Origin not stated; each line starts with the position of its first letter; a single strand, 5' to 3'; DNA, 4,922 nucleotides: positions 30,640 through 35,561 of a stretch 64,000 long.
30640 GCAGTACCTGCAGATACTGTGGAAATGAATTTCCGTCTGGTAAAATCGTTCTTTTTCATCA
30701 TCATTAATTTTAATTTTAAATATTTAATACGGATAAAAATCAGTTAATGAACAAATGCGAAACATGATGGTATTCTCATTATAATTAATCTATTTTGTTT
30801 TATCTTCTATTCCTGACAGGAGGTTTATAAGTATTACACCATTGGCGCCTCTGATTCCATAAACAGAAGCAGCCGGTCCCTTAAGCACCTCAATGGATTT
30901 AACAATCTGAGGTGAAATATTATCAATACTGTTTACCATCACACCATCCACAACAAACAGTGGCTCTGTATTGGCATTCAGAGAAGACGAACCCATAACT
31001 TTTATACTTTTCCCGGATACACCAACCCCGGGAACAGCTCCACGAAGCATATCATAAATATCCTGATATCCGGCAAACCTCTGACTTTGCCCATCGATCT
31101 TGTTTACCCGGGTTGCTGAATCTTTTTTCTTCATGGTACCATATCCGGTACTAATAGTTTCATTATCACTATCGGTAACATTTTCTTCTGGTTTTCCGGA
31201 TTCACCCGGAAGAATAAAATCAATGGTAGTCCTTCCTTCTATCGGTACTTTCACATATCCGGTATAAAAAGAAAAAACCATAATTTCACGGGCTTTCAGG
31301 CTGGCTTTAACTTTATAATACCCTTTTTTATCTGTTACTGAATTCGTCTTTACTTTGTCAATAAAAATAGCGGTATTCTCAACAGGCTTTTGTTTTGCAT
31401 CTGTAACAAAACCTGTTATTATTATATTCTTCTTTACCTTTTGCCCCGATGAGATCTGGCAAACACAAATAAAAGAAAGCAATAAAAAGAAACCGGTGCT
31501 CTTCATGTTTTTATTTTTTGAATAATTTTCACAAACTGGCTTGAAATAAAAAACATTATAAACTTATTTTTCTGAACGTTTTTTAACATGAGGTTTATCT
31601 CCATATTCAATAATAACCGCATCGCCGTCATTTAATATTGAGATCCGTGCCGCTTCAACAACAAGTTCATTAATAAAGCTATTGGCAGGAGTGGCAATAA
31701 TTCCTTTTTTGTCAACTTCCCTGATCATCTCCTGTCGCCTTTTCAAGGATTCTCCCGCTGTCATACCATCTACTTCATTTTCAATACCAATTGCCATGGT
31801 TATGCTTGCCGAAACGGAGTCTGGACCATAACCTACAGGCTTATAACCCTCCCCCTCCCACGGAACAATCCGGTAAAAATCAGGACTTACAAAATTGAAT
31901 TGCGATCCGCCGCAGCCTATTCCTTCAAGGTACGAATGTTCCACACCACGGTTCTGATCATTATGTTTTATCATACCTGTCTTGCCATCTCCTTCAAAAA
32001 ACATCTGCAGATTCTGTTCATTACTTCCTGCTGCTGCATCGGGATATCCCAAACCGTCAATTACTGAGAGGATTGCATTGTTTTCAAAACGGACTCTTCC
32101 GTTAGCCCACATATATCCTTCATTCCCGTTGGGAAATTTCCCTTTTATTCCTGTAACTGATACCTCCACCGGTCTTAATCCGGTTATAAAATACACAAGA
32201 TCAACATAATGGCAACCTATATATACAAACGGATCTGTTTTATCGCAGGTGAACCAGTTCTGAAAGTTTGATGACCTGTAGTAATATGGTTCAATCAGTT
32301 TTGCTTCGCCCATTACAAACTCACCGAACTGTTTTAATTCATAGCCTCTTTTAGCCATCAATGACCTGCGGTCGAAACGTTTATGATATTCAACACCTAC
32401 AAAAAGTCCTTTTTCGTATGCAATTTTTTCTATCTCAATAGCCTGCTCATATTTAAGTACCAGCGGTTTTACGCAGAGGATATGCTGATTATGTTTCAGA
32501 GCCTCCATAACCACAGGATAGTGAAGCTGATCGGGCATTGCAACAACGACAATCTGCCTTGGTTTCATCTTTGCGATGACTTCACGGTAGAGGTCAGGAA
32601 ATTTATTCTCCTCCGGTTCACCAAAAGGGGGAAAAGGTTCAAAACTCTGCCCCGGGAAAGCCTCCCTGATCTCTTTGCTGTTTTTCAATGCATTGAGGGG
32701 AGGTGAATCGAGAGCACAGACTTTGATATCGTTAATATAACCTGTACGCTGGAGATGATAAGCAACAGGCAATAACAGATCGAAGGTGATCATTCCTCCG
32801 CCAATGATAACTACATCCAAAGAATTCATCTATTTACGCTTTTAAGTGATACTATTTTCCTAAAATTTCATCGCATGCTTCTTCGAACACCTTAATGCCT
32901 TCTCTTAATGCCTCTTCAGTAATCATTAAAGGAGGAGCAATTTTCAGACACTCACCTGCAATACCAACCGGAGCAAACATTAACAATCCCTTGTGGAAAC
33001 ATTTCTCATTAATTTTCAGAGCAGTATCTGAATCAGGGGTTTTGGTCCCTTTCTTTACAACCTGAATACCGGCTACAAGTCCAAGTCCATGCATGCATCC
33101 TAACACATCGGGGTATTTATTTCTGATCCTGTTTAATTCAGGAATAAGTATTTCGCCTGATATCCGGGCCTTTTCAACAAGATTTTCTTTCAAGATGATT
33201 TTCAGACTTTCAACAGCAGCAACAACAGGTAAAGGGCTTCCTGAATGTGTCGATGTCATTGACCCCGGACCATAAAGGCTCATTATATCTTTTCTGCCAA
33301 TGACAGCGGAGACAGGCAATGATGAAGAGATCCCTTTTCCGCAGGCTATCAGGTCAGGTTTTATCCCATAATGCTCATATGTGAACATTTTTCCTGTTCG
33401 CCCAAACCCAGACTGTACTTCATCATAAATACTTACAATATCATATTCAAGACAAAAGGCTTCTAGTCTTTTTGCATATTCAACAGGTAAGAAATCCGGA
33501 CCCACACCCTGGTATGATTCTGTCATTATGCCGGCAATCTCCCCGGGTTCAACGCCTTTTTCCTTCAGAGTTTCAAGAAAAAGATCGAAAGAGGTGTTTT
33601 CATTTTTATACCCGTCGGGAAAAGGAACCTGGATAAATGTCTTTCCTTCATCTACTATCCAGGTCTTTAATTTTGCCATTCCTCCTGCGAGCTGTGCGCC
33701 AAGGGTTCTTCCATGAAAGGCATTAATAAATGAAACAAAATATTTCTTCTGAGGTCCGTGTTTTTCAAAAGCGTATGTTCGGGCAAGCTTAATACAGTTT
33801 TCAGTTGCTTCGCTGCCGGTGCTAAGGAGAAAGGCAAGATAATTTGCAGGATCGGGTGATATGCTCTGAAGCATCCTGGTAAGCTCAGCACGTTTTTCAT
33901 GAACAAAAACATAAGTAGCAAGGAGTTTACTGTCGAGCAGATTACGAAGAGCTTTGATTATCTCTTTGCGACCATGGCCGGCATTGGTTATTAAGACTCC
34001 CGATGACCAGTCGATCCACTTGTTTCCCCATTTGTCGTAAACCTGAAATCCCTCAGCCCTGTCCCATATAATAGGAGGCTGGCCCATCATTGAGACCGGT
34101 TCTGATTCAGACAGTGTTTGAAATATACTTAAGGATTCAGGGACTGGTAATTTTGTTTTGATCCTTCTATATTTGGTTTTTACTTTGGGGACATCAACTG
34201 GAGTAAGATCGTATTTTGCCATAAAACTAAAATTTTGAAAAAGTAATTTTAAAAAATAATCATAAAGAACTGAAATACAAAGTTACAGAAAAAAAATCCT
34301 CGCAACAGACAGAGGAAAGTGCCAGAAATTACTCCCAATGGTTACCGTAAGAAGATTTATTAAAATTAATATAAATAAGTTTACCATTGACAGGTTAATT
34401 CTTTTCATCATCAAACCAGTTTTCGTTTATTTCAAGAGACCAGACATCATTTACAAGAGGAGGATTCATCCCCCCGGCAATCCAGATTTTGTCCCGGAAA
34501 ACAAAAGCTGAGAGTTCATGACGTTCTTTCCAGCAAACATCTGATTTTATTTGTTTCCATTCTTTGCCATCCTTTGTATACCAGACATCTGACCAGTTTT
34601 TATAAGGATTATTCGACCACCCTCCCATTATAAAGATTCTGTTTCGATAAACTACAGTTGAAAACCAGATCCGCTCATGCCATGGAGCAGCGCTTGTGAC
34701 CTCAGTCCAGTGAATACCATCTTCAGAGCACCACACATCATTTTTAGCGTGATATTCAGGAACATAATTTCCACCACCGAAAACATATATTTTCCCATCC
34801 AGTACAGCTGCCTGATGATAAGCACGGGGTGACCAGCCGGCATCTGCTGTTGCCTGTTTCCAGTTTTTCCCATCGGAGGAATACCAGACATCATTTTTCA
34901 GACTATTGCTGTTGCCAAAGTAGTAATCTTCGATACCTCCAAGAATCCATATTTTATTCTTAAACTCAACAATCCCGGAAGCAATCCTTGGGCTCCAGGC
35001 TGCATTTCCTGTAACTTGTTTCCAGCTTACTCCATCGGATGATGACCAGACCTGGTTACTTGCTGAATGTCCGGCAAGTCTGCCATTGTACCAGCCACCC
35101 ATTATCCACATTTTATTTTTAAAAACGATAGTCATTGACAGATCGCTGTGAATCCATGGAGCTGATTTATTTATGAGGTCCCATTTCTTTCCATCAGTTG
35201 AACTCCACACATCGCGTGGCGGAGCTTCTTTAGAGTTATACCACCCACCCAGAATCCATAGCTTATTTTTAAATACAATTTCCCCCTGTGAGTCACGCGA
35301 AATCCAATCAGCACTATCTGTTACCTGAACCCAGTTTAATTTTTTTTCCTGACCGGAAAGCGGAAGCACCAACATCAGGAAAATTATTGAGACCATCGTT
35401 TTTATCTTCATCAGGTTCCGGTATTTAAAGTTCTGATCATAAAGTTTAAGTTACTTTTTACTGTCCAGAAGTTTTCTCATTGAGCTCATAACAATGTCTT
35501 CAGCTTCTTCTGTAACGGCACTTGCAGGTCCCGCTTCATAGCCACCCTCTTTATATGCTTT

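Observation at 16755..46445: ECF-sigma/anti-sigma SusC/SusD locus whose cargo is mostly oxidoreductases and aminotransferases rather than glycoside hydrolases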

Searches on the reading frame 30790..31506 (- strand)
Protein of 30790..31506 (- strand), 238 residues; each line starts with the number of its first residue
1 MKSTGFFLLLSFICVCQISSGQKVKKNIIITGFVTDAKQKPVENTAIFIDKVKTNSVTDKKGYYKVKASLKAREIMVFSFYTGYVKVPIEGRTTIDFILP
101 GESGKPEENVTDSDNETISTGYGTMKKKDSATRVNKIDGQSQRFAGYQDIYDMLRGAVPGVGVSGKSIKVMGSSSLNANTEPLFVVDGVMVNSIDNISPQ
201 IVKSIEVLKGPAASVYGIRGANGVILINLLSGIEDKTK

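Call 3: search_protein_families(library=pfam, proteins=[window:30790-31506:-], max_evalue=0.01)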
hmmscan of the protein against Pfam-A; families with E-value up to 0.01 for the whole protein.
window:30790-31506:- (238 aa): 3 families
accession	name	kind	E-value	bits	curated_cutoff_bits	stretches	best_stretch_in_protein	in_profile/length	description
PF07715.20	Plug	-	1.3e-14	55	23.9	1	127-224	2-107/107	TonB-dependent Receptor Plug Domain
PF13715.12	CarbopepD_reg_2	-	7.2e-07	29.6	32.2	1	30-86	1-57/88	CarboxypepD_reg-like domain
PF13620.12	CarboxypepD_reg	-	2.7e-05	24.9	32.3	1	30-68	2-44/82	Carboxypeptidase regulatory-like domain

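Call 6: search_protein_families(library=ncbifam, proteins=[window:30790-31506:-], max_evalue=0.001)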
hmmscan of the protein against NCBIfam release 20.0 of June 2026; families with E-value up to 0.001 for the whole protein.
window:30790-31506:- (238 aa): 4 families
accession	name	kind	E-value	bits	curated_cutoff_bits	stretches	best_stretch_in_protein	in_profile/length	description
TIGR04056.1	OMP_RagA_SusC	subfamily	4.9e-33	114.5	368.25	1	30-237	3-211/981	SusC/RagA family TonB-linked outer membrane protein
TIGR04057.1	SusC_RagA_signa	signature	5.6e-11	42.1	46.2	1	202-227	2-28/31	SusC/RagA subfamily TonB-dependent outer membrane receptor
TIGR01783.1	TonB-siderophor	subfamily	1.2e-05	24.2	223.5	1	186-227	62-105/649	TonB-dependent siderophore receptor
NF053692.1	BamP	equivalog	0.00031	20.2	230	1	8-71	6-67/251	BamP family beta-barrel-assembly machinery protein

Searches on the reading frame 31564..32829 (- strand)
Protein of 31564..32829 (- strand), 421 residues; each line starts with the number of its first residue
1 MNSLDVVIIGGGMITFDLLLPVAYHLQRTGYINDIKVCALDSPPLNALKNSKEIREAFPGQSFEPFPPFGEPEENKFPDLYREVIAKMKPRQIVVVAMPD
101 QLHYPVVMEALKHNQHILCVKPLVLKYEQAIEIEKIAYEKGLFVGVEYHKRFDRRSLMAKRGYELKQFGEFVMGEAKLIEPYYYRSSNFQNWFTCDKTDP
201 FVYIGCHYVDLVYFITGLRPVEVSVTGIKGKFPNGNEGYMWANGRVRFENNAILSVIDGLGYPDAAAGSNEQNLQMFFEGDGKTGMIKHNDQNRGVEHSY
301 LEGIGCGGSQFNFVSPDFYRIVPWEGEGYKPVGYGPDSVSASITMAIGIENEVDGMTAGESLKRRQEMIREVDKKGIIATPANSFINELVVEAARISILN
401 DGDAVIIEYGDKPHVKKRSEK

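Call 3: search_protein_families(library=pfam, proteins=[window:31564-32829:-], max_evalue=0.01)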
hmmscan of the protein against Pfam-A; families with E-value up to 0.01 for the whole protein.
window:31564-32829:- (421 aa): 2 families
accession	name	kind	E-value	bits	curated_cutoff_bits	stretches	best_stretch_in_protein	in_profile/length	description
PF01408.29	GFO_IDH_MocA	-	1.3e-12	48.9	24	1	5-148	2-120/120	Oxidoreductase family, NAD-binding Rossmann fold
PF22725.1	GFO_IDH_MocA_C3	-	5.2e-05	23.7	27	1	167-256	12-100/124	GFO/IDH/MocA C-terminal domain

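Call 6: search_protein_families(library=ncbifam, proteins=[window:31564-32829:-], max_evalue=0.001)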
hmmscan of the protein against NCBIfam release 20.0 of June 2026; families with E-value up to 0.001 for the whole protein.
window:31564-32829:- (421 aa): 6 families
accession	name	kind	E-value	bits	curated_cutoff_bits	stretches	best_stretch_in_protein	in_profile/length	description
TIGR04380.1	myo_inos_iolG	equivalog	3.2e-10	39.4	355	1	83-227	58-196/330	inositol 2-dehydrogenase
NF040723.1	UDP-GlcNAcDh_Arch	equivalog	4.1e-09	36.4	450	1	81-221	53-182/302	UDP-N-acetylglucosamine 3-dehydrogenase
NF008607.0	PRK11579.1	subfamily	1e-08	34.6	330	1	92-177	66-151/346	oxidoreductase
NF007574.0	PRK10206.1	equivalog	3e-08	33.1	352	1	83-223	59-193/345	oxidoreductase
NF052479.1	LevoglcsnDh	equivalog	1.6e-05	23.8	650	1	81-172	65-155/386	levoglucosan dehydrogenase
NF058561.1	BT_2158_fam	equivalog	0.00032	19.4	750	1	72-129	78-135/487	glycoside 3-dehydrogenase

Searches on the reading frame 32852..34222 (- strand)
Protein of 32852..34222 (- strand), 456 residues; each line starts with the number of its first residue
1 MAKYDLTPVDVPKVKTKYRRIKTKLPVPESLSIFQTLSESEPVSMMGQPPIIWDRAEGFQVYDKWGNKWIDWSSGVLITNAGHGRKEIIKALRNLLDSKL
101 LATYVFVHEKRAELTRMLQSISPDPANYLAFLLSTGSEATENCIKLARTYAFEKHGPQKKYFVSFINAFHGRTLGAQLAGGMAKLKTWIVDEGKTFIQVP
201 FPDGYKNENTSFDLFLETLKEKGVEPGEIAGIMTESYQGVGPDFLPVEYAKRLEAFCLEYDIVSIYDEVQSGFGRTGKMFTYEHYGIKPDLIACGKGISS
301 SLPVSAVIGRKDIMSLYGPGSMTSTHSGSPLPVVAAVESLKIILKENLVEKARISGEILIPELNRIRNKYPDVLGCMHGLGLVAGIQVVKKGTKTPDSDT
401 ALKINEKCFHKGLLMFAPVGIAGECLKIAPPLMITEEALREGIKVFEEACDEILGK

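Call 3: search_protein_families(library=pfam, proteins=[window:32852-34222:-], max_evalue=0.01)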
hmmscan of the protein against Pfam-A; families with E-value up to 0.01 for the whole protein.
window:32852-34222:- (456 aa): 1 family
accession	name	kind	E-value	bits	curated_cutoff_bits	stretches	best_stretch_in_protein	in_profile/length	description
PF00202.27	Aminotran_3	-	9.3e-80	268.7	30.5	1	49-449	9-402/403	Aminotransferase class-III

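Call 6: search_protein_families(library=ncbifam, proteins=[window:32852-34222:-], max_evalue=0.001)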
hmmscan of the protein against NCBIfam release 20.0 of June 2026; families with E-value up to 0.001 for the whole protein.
window:32852-34222:- (456 aa): 68 families (the best 25 are shown)
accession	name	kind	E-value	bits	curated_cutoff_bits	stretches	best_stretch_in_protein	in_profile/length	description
NF004426.0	PRK05769.1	equivalog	5.5e-83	279.2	552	1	18-452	5-439/441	acetyl ornithine aminotransferase family protein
NF005993.0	PRK08117.1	subfamily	4.7e-81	272.6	574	1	44-453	20-430/433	aspartate aminotransferase family protein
NF006228.0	PRK08360.1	equivalog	4.5e-75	253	608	1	47-452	21-426/443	aspartate aminotransferase family protein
NF006368.0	PRK08593.1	equivalog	2.2e-71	240.8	570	1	50-453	27-432/448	aspartate aminotransferase family protein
NF005376.0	PRK06918.1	equivalog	2.9e-71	240.2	676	1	49-452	36-443/451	4-aminobutyrate--2-oxoglutarate transaminase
TIGR00700.1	GABAtrnsam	equivalog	5.1e-71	239.5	506.65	1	51-449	17-417/420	4-aminobutyrate--2-oxoglutarate transaminase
TIGR00707.1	argD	subfamily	2.5e-70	237.2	410.05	1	45-450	5-380/381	acetylornithine/succinylornithine family transaminase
NF004714.0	PRK06058.1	subfamily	1.2e-69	235.1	639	1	17-451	10-445/447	4-aminobutyrate--2-oxoglutarate transaminase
NF005692.0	PRK07495.1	equivalog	3.2e-68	230.3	724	1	43-452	18-421/425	4-aminobutyrate--2-oxoglutarate transaminase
NF002325.0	PRK01278.1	subfamily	2.4e-67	227.3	372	1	50-453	14-389/395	acetylornithine transaminase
NF049976.1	AmadipTransam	equivalog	1.1e-64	218.9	650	1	50-452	15-414/416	2-aminoadipate transaminase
TIGR01885.1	Orn_aminotrans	equivalog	4.5e-62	210.1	378.4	1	50-449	20-400/402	ornithine--oxo-acid transaminase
NF005375.0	PRK06917.1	equivalog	1.4e-60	205.3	535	1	54-454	19-440/448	aspartate aminotransferase family protein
NF045634.1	LeuMetRace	equivalog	9.1e-60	202.6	800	1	46-452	20-426/432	leucine/methionine racemase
NF005682.0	PRK07480.1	subfamily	4.7e-59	200.3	510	1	52-453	38-452/459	aminotransferase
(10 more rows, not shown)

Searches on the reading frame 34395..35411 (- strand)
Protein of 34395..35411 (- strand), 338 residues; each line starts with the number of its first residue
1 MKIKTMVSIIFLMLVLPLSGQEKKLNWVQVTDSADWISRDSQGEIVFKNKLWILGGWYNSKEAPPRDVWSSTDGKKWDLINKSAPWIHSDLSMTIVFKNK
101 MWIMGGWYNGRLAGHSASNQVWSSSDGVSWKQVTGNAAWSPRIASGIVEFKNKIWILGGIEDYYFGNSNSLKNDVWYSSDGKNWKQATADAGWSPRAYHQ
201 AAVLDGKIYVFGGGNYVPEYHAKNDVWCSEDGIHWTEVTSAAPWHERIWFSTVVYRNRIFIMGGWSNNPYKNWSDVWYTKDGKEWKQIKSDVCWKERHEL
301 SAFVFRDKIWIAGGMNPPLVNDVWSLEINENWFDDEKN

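Call 3: search_protein_families(library=pfam, proteins=[window:34395-35411:-], max_evalue=0.01)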
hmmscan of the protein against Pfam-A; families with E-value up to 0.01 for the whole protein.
window:34395-35411:- (338 aa): 7 families
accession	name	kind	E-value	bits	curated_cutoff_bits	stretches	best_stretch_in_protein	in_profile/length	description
PF24681.1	Kelch_KLHDC2_KLHL20_DRC7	-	3.7e-30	105.3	50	2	147-331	4-189/221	KLHDC2/KLHL20/DRC7 Kelch-repeats domain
PF01344.31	Kelch_1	-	3e-22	78.2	20.1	1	195-228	1-31/46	Kelch motif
PF24981.1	Beta-prop_ATRN-LZTR1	-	3.6e-17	63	50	2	26-266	26-281/289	Attractin/LZTR1 beta-propeller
PF13964.12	Kelch_6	-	1.4e-16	60.2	25.3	1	195-222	1-26/50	Kelch motif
PF13418.12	Kelch_4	-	1.1e-10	41.8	21.6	0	195-227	1-32/49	Galactose oxidase, central domain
PF13415.12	Kelch_3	-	1.8e-10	41.2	22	0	151-202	1-46/48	Galactose oxidase, central domain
PF07646.21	Kelch_2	-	3.4e-05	24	21.3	0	195-213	1-19/48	Kelch motif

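Call 6: search_protein_families(library=ncbifam, proteins=[window:34395-35411:-], max_evalue=0.001)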
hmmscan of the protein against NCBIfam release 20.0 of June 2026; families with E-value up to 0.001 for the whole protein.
window:34395-35411:- (338 aa): 0 families
